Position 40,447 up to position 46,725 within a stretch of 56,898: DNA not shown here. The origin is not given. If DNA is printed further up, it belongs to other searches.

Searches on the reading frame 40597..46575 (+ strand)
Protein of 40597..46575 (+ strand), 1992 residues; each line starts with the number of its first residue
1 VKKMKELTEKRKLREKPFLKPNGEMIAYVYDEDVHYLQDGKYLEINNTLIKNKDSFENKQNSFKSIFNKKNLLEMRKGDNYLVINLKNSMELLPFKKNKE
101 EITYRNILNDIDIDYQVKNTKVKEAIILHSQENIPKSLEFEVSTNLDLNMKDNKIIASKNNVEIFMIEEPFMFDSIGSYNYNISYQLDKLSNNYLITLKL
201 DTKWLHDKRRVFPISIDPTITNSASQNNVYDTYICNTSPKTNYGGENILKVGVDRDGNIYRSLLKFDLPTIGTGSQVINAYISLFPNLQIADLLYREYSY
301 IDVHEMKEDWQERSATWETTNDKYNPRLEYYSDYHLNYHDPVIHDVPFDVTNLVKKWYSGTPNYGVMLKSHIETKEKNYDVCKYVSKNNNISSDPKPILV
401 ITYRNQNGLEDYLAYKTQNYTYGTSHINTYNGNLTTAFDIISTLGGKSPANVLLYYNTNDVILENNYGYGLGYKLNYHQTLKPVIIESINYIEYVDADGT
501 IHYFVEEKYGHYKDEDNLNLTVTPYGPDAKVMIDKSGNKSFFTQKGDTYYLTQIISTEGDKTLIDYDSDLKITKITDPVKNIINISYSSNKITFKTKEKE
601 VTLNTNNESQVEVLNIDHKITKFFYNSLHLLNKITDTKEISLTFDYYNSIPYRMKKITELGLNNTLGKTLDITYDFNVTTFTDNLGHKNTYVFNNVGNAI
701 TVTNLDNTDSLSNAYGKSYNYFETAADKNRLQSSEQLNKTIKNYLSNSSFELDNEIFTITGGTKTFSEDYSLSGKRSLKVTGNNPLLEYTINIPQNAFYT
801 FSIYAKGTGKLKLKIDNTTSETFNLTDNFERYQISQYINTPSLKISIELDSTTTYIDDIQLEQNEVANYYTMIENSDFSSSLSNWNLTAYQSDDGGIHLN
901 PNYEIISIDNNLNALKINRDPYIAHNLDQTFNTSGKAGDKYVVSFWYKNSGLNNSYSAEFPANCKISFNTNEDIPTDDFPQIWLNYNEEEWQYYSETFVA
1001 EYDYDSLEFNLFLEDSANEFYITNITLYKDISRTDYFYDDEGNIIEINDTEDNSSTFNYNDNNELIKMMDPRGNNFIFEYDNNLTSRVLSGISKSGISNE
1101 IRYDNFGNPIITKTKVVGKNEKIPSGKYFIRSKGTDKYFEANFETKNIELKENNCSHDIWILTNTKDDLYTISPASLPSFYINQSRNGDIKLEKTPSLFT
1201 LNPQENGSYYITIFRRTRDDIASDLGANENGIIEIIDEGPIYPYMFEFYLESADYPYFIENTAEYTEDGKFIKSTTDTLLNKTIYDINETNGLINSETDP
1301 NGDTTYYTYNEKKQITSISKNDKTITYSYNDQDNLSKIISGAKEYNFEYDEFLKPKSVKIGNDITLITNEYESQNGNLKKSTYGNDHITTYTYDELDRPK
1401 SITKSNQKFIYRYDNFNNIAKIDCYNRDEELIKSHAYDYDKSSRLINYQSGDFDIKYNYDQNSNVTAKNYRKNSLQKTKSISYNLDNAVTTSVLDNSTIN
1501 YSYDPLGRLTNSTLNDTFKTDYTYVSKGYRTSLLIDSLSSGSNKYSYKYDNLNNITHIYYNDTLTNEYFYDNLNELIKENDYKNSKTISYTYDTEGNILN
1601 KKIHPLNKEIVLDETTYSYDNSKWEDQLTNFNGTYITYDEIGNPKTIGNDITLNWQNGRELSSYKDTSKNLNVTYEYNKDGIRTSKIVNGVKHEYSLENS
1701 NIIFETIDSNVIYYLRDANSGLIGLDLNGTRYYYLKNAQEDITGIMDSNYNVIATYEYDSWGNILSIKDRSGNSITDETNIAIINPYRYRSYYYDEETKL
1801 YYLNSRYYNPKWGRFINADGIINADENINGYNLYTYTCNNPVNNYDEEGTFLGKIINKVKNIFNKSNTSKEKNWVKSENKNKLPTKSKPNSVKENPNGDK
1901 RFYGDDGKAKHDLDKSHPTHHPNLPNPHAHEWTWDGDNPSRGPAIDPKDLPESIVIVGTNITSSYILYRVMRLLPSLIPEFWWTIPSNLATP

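Call 40: search_protein_families(library=pfam, proteins=[window:40597-46575:+], max_evalue=0.00001)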
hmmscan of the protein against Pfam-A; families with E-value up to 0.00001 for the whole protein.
window:40597-46575:+ (1992 aa): 3 families
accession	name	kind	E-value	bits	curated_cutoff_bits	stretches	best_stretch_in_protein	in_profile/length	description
PF05593.20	RHS_repeat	-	1.7e-24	86.1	22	0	1375-1405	4-34/38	RHS Repeat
PF24517.2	CBM96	-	4.7e-14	53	26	1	226-402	5-163/164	Carbohydrate-binding module family 96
PF15654.11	Tox-WTIP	-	4.8e-09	36.7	25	1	1932-1992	16-79/79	Toxin with a conserved tryptophan and TIP tripeptide motif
